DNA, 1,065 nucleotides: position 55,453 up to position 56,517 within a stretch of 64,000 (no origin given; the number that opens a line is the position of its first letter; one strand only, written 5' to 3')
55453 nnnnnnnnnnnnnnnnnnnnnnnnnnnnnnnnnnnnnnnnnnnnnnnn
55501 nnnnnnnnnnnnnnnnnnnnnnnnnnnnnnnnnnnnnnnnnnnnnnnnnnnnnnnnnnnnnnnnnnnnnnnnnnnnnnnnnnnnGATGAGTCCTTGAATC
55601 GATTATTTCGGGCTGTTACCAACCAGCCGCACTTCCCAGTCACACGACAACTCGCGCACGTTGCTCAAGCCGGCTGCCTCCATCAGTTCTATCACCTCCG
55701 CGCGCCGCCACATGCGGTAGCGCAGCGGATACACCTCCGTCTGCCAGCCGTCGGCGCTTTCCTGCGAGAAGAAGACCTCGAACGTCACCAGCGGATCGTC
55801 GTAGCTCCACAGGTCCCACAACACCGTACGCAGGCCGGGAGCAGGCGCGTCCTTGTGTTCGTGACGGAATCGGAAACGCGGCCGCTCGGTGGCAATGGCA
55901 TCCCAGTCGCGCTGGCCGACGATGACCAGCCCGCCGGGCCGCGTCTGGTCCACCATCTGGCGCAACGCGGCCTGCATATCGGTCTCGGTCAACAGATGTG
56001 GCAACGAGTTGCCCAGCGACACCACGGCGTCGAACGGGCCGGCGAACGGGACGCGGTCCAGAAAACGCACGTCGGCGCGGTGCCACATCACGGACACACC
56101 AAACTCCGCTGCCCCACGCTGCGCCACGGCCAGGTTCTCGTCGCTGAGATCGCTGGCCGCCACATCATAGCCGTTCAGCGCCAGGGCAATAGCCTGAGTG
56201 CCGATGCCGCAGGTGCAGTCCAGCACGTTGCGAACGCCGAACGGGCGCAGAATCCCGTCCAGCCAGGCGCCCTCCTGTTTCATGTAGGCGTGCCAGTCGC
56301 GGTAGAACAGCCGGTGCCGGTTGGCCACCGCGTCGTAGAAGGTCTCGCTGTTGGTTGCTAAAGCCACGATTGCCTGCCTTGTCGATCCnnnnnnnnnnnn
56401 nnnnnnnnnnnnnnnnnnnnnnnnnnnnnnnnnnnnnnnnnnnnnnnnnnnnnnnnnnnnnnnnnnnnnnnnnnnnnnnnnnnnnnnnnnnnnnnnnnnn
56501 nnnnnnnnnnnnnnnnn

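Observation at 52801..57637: Val-specific T-box leader controls an operon in which two SAM methyltransferases precede valS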

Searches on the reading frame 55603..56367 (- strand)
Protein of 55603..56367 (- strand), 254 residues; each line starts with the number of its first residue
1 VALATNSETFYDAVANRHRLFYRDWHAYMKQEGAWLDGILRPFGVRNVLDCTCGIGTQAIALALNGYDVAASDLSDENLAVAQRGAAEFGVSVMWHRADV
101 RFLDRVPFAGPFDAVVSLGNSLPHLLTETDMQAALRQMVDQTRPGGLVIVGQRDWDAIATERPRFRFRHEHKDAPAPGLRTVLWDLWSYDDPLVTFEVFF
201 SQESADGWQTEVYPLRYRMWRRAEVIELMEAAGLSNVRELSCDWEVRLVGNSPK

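Call 6: search_protein_families(library=pfam, proteins=[window:55603-56367:-])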
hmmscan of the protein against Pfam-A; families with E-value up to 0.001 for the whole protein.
window:55603-56367:- (254 aa): 8 families
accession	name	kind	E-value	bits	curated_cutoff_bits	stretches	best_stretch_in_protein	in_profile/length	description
PF13649.12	Methyltransf_25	-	1.9e-15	57.7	27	1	48-146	1-97/97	Methyltransferase domain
PF08241.18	Methyltransf_11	-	3.6e-10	40.8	21.2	1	49-150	1-95/95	Methyltransferase domain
PF08242.18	Methyltransf_12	-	1.4e-07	32.5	30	1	49-147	1-97/98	Methyltransferase domain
PF13489.12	Methyltransf_23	-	2.2e-07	31.2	27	1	44-237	22-162/164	Methyltransferase domain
PF13847.12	Methyltransf_31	-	4.9e-07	30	27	1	47-154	6-113/145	Methyltransferase domain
PF03848.20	TehB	-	9.2e-05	22.4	20.4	1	47-149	33-132/193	Tellurite resistance protein TehB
PF09445.16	Methyltransf_15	-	0.00016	21.7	22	1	46-93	2-49/165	RNA cap guanine-N2 methyltransferase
PF02353.26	CMAS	-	0.00031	20.6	27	1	47-149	65-163/273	Mycolic acid cyclopropane synthetase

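Call 23: search_solved_structures(query=window:55606-56367:-, max_evalue=0.001, show_alignments=2)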
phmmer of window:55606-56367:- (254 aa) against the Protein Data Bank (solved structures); distinct sequences matched with E-value up to 0.001: 40.
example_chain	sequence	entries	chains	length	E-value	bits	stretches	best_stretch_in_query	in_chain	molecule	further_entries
5h02_A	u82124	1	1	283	2.9e-18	69.6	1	24-216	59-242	Glycine sarcosine N-methyltransferase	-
5gwx_A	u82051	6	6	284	3e-18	69.5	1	24-216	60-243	Glycine sarcosine N-methyltransferase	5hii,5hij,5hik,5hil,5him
1bhj_A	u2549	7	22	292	5.4e-17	65.4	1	17-159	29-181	GLYCINE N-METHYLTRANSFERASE | PROTEIN (GLYCINE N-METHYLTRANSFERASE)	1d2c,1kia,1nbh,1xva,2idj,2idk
3thr_A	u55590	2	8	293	5.5e-17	65.4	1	17-159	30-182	Glycine N-methyltransferase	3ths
1d2g_A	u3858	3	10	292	1.4e-16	64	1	17-159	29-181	GLYCINE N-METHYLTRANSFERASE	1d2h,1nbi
1r8x_A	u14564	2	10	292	5.5e-16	62.1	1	17-159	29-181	glycine N-methyltransferase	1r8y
1r74_A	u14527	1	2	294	4.4e-15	59.1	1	17-159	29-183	Glycine N-methyltransferase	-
2azt_A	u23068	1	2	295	4.5e-15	59.1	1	17-159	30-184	Glycine N-methyltransferase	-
12yi_A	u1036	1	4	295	4.5e-15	59.1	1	17-159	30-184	Glycine N-methyltransferase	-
1wzn_A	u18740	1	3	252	4.9e-11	45.9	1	20-154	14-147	SAM-dependent methyltransferase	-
3d2l_A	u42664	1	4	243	9.4e-08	35.1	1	45-146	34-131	SAM-dependent methyltransferase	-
5bsz_A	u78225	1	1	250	2.9e-07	33.5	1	7-151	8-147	N-methyltransferase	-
9ri2_A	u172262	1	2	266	4.1e-07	33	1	46-150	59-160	Methyltransferase, putative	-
4dzr_A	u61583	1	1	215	1.8e-06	30.9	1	42-122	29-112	Protein-(Glutamine-N5) methyltransferase, release factor-specific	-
8gdu_A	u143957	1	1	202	5.3e-06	29.4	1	47-168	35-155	Methyltransferase domain-containing protein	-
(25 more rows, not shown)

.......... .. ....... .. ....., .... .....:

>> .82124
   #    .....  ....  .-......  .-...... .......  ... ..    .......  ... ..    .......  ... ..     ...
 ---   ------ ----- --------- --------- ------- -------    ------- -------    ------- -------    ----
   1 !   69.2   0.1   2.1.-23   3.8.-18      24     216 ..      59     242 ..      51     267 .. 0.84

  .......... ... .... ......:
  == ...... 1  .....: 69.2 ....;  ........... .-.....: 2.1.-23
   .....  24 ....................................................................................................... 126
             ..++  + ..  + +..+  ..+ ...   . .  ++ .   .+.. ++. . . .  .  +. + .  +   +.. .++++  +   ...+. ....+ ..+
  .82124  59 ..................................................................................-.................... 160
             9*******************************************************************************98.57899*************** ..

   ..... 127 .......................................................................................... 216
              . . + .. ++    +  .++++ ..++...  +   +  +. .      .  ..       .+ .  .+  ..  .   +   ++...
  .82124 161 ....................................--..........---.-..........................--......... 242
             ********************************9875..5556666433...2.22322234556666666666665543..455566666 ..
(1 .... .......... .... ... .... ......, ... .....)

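Call 24: search_protein_families(library=ncbifam, proteins=[window:55606-56367:-], max_evalue=0.01)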
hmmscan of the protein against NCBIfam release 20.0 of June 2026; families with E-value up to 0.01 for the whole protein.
window:55606-56367:- (254 aa): 24 families
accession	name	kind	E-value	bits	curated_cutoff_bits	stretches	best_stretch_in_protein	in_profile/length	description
NF051855.1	GlySarMtaseBact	equivalog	1.2e-23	84.1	350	1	24-238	33-233/259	glycine/sarcosine N-methyltransferase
NF043040.1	corrin_prot_MT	hypoth_equivalog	5.5e-10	39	180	1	46-152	43-149/216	corrinoid protein-associated methyltransferase CpaM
NF045649.1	2X_seleno_MduS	exception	5.8e-09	35.4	380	1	40-153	37-150/338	methyltransferase domain-containing selenoprotein MduS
TIGR02021.1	BchM-ChlM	equivalog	9.2e-08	31.8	158.9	1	43-143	54-148/218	magnesium protoporphyrin IX methyltransferase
TIGR01983.1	UbiG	equivalog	2.2e-07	30.4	102.95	1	43-151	48-152/228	bifunctional 2-polyprenyl-6-hydroxyphenol methylase/3-demethylubiquinol 3-O-methyltransferase UbiG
NF041820.1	daptide_MTase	equivalog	4.4e-07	29.6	175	1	46-235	38-223/243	daptide-type RiPP biosynthesis methyltransferase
TIGR00477.1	tehB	equivalog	9.7e-07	28.3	219.5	1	47-151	76-176/238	tellurite resistance methyltransferase TehB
NF001241.0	PRK00216.1-2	equivalog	1.1e-06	28.5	327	1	42-151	49-148/231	demethylmenaquinone methyltransferase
TIGR03534.1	RF_mod_PrmC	equivalog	1.4e-06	27.9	199.1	1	46-117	90-162/253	peptide chain release factor N(5)-glutamine methyltransferase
NF008405.0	PRK11207.1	equivalog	3.1e-06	26.8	218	1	47-150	33-133/198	tellurite resistance methyltransferase TehB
NF008992.0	PRK12335.1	equivalog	4e-05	22.9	303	1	47-152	125-226/289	SAM-dependent methyltransferase TehB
NF008264.0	PRK11036.1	equivalog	5e-05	22.9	366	1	47-148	47-145/261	tRNA uridine 5-oxyacetic acid(34) methyltransferase CmoM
NF040703.1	cyclopro_CfaB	exception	0.00014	20.8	650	1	47-149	162-262/393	C17 cyclopropane fatty acid synthase CfaB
TIGR00536.1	hemK_fam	subfamily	0.00021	20.4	115.5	1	46-97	116-171/286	HemK family protein methyltransferase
NF007610.0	PRK10258.1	equivalog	0.00023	20.6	342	1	22-149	20-137/251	malonyl-ACP O-methyltransferase BioC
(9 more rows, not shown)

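Call 37: find_homologous_proteins(query=window:55606-56367:-)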
Query window:55606-56367:- (254 aa): 482 proteins with E <= 0.001 among 1646 candidates; the best 120 are listed.
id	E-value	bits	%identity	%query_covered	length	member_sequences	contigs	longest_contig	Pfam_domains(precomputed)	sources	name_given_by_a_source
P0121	1.2e-170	584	99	100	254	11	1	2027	PF13847.13,PF13489.13,PF13649.13,PF08241.19,PF08242.19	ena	-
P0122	2.8e-136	471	82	97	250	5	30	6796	PF13847.13,PF13489.13,PF03848.21,PF13649.13,PF09445.17,PF08241.19,PF08242.19,PF05401.17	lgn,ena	-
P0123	1.4e-131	456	79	98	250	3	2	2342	PF13847.13,PF13489.13,PF03848.21,PF13649.13,PF09445.17,PF08241.19,PF08242.19,PF05401.17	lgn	-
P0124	2.5e-131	455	78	97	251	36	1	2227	PF13847.13,PF03848.21,PF13649.13,PF09445.17,PF08241.19,PF08242.19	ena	-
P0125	1.9e-130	452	77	98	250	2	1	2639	PF13847.13,PF13489.13,PF13649.13,PF09445.17,PF08241.19,PF08242.19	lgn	-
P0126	7.3e-130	450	79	96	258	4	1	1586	PF13847.13,PF13489.13,PF13649.13,PF09445.17,PF08241.19,PF08242.19,PF05401.17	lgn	-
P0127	2.8e-129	448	77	98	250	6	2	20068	PF13847.13,PF13489.13,PF03848.21,PF13649.13,PF08241.19,PF08242.19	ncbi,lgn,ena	-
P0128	8.8e-129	447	76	98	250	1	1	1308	PF13847.13,PF13489.13,PF03848.21,PF13649.13,PF09445.17,PF08241.19,PF08242.19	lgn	-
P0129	1.2e-106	374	64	97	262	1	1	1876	PF13847.13,PF13489.13,PF03848.21,PF13649.13,PF08241.19,PF08242.19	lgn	-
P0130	7.2e-106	372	62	98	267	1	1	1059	PF13847.13,PF13489.13,PF13649.13,PF08241.19,PF08242.19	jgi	jgi:glycine/sarcosine N-methyltransferase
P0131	8.6e-104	365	64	97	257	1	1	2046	PF13847.13,PF13489.13,PF03848.21,PF13649.13,PF08241.19,PF08242.19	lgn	-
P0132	9.3e-104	365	82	77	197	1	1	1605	PF13847.13,PF03848.21,PF13649.13,PF09445.17,PF08241.19,PF08242.19,PF05401.17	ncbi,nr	ncbi:MAG: class I SAM-dependent methyltransferase, partial [Anaerolineae bacterium]|nr:class I SAM-d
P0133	1.4e-103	364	63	98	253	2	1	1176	PF13847.13,PF13489.13,PF13649.13,PF08241.19,PF08242.19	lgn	-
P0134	1.8e-103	364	60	99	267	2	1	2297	PF13847.13,PF13489.13,PF13649.13,PF08241.19,PF08242.19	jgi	jgi:SAM-dependent methyltransferase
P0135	2.4e-103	363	62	98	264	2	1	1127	PF13847.13,PF13489.13,PF03848.21,PF13649.13,PF08241.19,PF08242.19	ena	-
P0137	3.4e-102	360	63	96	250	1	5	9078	PF13847.13,PF13489.13,PF03848.21,PF13649.13,PF08241.19,PF08242.19,PF05401.17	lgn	-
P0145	2.1e-96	341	72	81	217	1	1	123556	PF13847.13,PF13489.13,PF03848.21,PF13649.13,PF08241.19,PF08242.19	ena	-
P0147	6.2e-84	300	51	100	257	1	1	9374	PF13847.13,PF13489.13,PF13649.13,PF08241.19,PF08242.19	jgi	jgi:glycine/sarcosine N-methyltransferase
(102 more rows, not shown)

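Call 39: find_encoding_contigs(protein=P0127, flank=6000, max_places=2)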
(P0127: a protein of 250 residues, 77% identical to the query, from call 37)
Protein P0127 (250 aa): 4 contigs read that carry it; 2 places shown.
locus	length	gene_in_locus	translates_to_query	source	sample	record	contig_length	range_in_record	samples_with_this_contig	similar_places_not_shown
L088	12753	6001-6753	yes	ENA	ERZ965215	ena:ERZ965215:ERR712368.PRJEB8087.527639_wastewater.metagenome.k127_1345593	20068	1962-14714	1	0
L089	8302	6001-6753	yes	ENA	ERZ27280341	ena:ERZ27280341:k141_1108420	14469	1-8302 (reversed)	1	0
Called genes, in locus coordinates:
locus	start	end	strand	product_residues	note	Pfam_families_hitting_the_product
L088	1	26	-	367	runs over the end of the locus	PF00155:Aminotran_1_2, PF01041:DegT_DnrJ_EryC1, PF01053:Cys_Met_Meta_PP (weak), PF01212:Beta_elim_lyase (weak)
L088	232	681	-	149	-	-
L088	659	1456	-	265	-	PF24894:Hexapep_GlmU (faint), PF25087:GMPPB_C (weak), PF00132:Hexapep (weak), PF14602:Hexapep_2 (faint), PF00132:Hexapep, PF25084:LbH_EIF2B (weak), PF25087:GMPPB_C (weak), PF00132:Hexapep (weak)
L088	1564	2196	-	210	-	PF00485:PRK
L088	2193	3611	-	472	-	PF05140:ResB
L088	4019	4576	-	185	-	PF08207:EFP_N, PF01132:EFP, PF09285:Elong-fact-P_C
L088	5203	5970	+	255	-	PF13489:Methyltransf_23, PF05175:MTS (weak), PF05401:NodS (faint), PF01209:Ubie_methyltran, PF08241:Methyltransf_11, PF08242:Methyltransf_12, PF13649:Methyltransf_25, PF13847:Methyltransf_31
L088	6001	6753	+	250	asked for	PF13489:Methyltransf_23, PF03848:TehB (weak), PF08241:Methyltransf_11, PF08242:Methyltransf_12, PF13649:Methyltransf_25, PF13847:Methyltransf_31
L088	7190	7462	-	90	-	-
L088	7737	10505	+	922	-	PF00133:tRNA-synt_1, PF09334:tRNA-synt_1g (weak), PF13603:tRNA-synt_1_2, PF09334:tRNA-synt_1g (weak), PF08264:Anticodon_1, PF10458:Val_tRNA-synt_C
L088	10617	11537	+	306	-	-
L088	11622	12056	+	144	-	PF00472:RF-1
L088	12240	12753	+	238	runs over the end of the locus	PF00355:Rieske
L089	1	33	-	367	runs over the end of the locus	PF00155:Aminotran_1_2, PF01041:DegT_DnrJ_EryC1, PF01053:Cys_Met_Meta_PP (weak), PF01212:Beta_elim_lyase (weak)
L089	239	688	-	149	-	-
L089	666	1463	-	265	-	PF24894:Hexapep_GlmU (faint), PF25087:GMPPB_C (weak), PF00132:Hexapep (weak), PF14602:Hexapep_2 (faint), PF00132:Hexapep, PF25084:LbH_EIF2B (weak), PF25087:GMPPB_C (weak), PF00132:Hexapep (weak)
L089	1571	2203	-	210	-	PF00485:PRK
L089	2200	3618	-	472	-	PF05140:ResB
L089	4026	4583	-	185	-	PF08207:EFP_N, PF01132:EFP, PF09285:Elong-fact-P_C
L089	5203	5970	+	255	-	PF13489:Methyltransf_23, PF05175:MTS (weak), PF05401:NodS (faint), PF01209:Ubie_methyltran, PF08241:Methyltransf_11, PF08242:Methyltransf_12, PF13649:Methyltransf_25, PF13847:Methyltransf_31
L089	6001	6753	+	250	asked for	PF13489:Methyltransf_23, PF03848:TehB (weak), PF08241:Methyltransf_11, PF08242:Methyltransf_12, PF13649:Methyltransf_25, PF13847:Methyltransf_31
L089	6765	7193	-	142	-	PF01844:HNH, PF14279:HNH_5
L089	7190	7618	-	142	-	-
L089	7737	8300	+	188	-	?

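Call 40: find_encoding_contigs(protein=P0137, flank=6000, max_places=2)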
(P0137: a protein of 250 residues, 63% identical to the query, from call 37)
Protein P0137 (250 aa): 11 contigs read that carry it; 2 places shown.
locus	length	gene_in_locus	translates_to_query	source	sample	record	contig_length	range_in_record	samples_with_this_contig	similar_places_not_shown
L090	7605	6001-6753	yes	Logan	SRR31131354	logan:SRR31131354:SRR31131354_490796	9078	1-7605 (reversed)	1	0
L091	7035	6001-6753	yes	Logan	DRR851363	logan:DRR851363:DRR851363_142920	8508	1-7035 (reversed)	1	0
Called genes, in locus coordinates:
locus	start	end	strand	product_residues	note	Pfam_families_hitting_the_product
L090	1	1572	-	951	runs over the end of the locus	PF01637:ATPase_2 (faint), PF13191:AAA_16, PF13401:AAA_22 (faint), PF21033:RMD1-3 (faint), PF17874:TPR_MalT, PF13424:TPR_12, PF17874:TPR_MalT, PF13424:TPR_12, +9 more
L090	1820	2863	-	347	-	PF23988:DUF7309, PF22007:DUF6930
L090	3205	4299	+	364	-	PF01636:APH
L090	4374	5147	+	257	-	PF00561:Abhydrolase_1, PF12146:Hydrolase_4, PF12697:Abhydrolase_6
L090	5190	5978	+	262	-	PF13489:Methyltransf_23, PF01209:Ubie_methyltran, PF08241:Methyltransf_11, PF08242:Methyltransf_12, PF13649:Methyltransf_25, PF13847:Methyltransf_31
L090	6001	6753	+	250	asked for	PF13489:Methyltransf_23, PF05401:NodS (weak), PF03848:TehB (weak), PF08241:Methyltransf_11, PF08242:Methyltransf_12, PF13649:Methyltransf_25, PF13847:Methyltransf_31 (weak)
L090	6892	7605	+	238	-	?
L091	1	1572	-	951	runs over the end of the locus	PF01637:ATPase_2 (faint), PF13191:AAA_16, PF13401:AAA_22 (faint), PF21033:RMD1-3 (faint), PF17874:TPR_MalT, PF13424:TPR_12, PF17874:TPR_MalT, PF13424:TPR_12, +9 more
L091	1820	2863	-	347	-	PF23988:DUF7309, PF22007:DUF6930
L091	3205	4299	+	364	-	PF01636:APH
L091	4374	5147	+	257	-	PF00561:Abhydrolase_1, PF12146:Hydrolase_4, PF12697:Abhydrolase_6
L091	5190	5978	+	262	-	PF13489:Methyltransf_23, PF01209:Ubie_methyltran, PF08241:Methyltransf_11, PF08242:Methyltransf_12, PF13649:Methyltransf_25, PF13847:Methyltransf_31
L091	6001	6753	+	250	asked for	PF13489:Methyltransf_23, PF05401:NodS (weak), PF03848:TehB (weak), PF08241:Methyltransf_11, PF08242:Methyltransf_12, PF13649:Methyltransf_25, PF13847:Methyltransf_31 (weak)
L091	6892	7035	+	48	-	?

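Call 41: find_encoding_contigs(protein=P0145, flank=6000, max_places=1)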
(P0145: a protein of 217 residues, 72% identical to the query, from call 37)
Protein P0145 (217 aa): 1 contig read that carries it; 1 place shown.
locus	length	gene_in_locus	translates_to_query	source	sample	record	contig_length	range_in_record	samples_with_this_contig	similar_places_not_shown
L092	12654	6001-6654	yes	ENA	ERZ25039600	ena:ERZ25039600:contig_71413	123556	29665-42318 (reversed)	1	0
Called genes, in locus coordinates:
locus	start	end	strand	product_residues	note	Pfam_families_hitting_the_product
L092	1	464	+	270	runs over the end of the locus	PF00515:TPR_1 (faint), PF07719:TPR_2 (faint), PF13174:TPR_6 (faint), PF13424:TPR_12 (weak), PF13371:TPR_9 (weak), PF13414:TPR_11 (weak), PF13432:TPR_16 (weak), PF14559:TPR_19, +5 more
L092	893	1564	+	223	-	PF00953:Glycos_transf_4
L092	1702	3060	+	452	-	PF03446:NAD_binding_2 (weak), PF03721:UDPG_MGDP_dh_N, PF00984:UDPG_MGDP_dh, PF03720:UDPG_MGDP_dh_C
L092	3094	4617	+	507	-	PF00160:Pro_isomerase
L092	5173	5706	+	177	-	PF13489:Methyltransf_23, PF01209:Ubie_methyltran, PF13847:Methyltransf_31, PF08241:Methyltransf_11, PF08242:Methyltransf_12, PF13649:Methyltransf_25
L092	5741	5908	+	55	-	-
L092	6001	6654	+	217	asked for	PF03848:TehB (weak), PF13489:Methyltransf_23, PF08241:Methyltransf_11, PF08242:Methyltransf_12, PF13649:Methyltransf_25, PF13847:Methyltransf_31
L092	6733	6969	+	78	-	PF00133:tRNA-synt_1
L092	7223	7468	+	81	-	PF00133:tRNA-synt_1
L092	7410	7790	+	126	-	PF13603:tRNA-synt_1_2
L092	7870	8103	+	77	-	PF00133:tRNA-synt_1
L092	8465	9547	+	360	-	PF08264:Anticodon_1, PF10458:Val_tRNA-synt_C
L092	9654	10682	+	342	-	-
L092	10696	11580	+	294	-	-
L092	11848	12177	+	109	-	-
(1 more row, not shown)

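Call 42: find_encoding_contigs(protein=P0147, flank=6000, max_places=1)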
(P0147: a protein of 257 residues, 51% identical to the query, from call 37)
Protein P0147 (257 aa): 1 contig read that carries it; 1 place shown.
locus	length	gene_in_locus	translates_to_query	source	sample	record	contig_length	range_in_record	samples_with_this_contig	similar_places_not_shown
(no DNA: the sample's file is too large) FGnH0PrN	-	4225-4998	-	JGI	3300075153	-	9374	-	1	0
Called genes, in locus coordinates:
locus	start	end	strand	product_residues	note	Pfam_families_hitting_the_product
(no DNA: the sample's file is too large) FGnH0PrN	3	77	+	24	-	?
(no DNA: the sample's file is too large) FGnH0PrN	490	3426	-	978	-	PF00069:Pkinase, PF07714:PK_Tyr_Ser-Thr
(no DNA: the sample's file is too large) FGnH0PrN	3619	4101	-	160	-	-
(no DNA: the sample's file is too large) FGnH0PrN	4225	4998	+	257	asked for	PF13489:Methyltransf_23 (weak), PF13847:Methyltransf_31 (weak), PF08241:Methyltransf_11, PF08242:Methyltransf_12, PF13649:Methyltransf_25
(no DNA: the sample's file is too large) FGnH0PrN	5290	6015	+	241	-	-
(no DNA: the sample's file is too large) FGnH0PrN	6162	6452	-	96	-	-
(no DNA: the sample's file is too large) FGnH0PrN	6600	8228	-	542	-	PF00069:Pkinase, PF07714:PK_Tyr_Ser-Thr, PF01636:APH (faint), PF04885:Stig1 (faint)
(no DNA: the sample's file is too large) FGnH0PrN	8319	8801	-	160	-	-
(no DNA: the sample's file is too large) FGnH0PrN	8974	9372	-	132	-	?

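Call 65: find_related_loci(query=A3, collection=metagenome_contigs, flank=4000)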
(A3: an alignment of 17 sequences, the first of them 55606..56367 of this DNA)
Query A3 (254 aa) in metagenome_contigs; peptide patterns used: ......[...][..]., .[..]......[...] (x = any residue, [..] = any of these).
600 stretches matched a pattern (row limit reached: there are more); 559 encode a relative of the query (tblastn E <= 1e-3); the best 80 are kept; 80 distinct loci.
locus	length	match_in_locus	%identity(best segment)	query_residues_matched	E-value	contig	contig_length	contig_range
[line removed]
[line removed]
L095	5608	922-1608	40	8-238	3e-47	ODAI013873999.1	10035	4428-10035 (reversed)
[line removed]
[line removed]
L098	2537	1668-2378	33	2-237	2e-45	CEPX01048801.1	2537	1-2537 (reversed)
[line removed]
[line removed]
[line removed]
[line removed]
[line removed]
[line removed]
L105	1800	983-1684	37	3-238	5e-45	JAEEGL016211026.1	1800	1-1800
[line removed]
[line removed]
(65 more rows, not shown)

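Call 92: predict_structure(alignment_id=A3)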
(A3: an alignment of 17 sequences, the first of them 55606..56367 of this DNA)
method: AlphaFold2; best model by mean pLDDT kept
length: 254 residues; sequences in the alignment: 17
mean_pLDDT: 88.9   pTM: 0.87
mean pLDDT of the five models: 88.9, 83.3, 81.7, 81.7, 81.3
residues with pLDDT >= 90: 169; 70-90: 67; 50-70: 13; < 50: 5
segments of 3 or more residues with pLDDT < 50: 1-5
pLDDT, mean of each block of 10 residues (from residue 1): 47 72 90 97 97 88 98 88 94 93 88 87 83 95 97 90 91 80 93 89 90 88 95 97 94 93
secondary structure, 60 per line:
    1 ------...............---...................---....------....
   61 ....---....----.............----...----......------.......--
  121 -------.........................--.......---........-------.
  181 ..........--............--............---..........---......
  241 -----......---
elements in order: H7-21 H25-43 E47-50 H57-64 E68-71 H76-88 E93-95 H100-105 E112-118 H128-141 E142-152 H155-161 E165-172 E180-190 E193-204 E207-218 H222-231 E235-240 E246-251
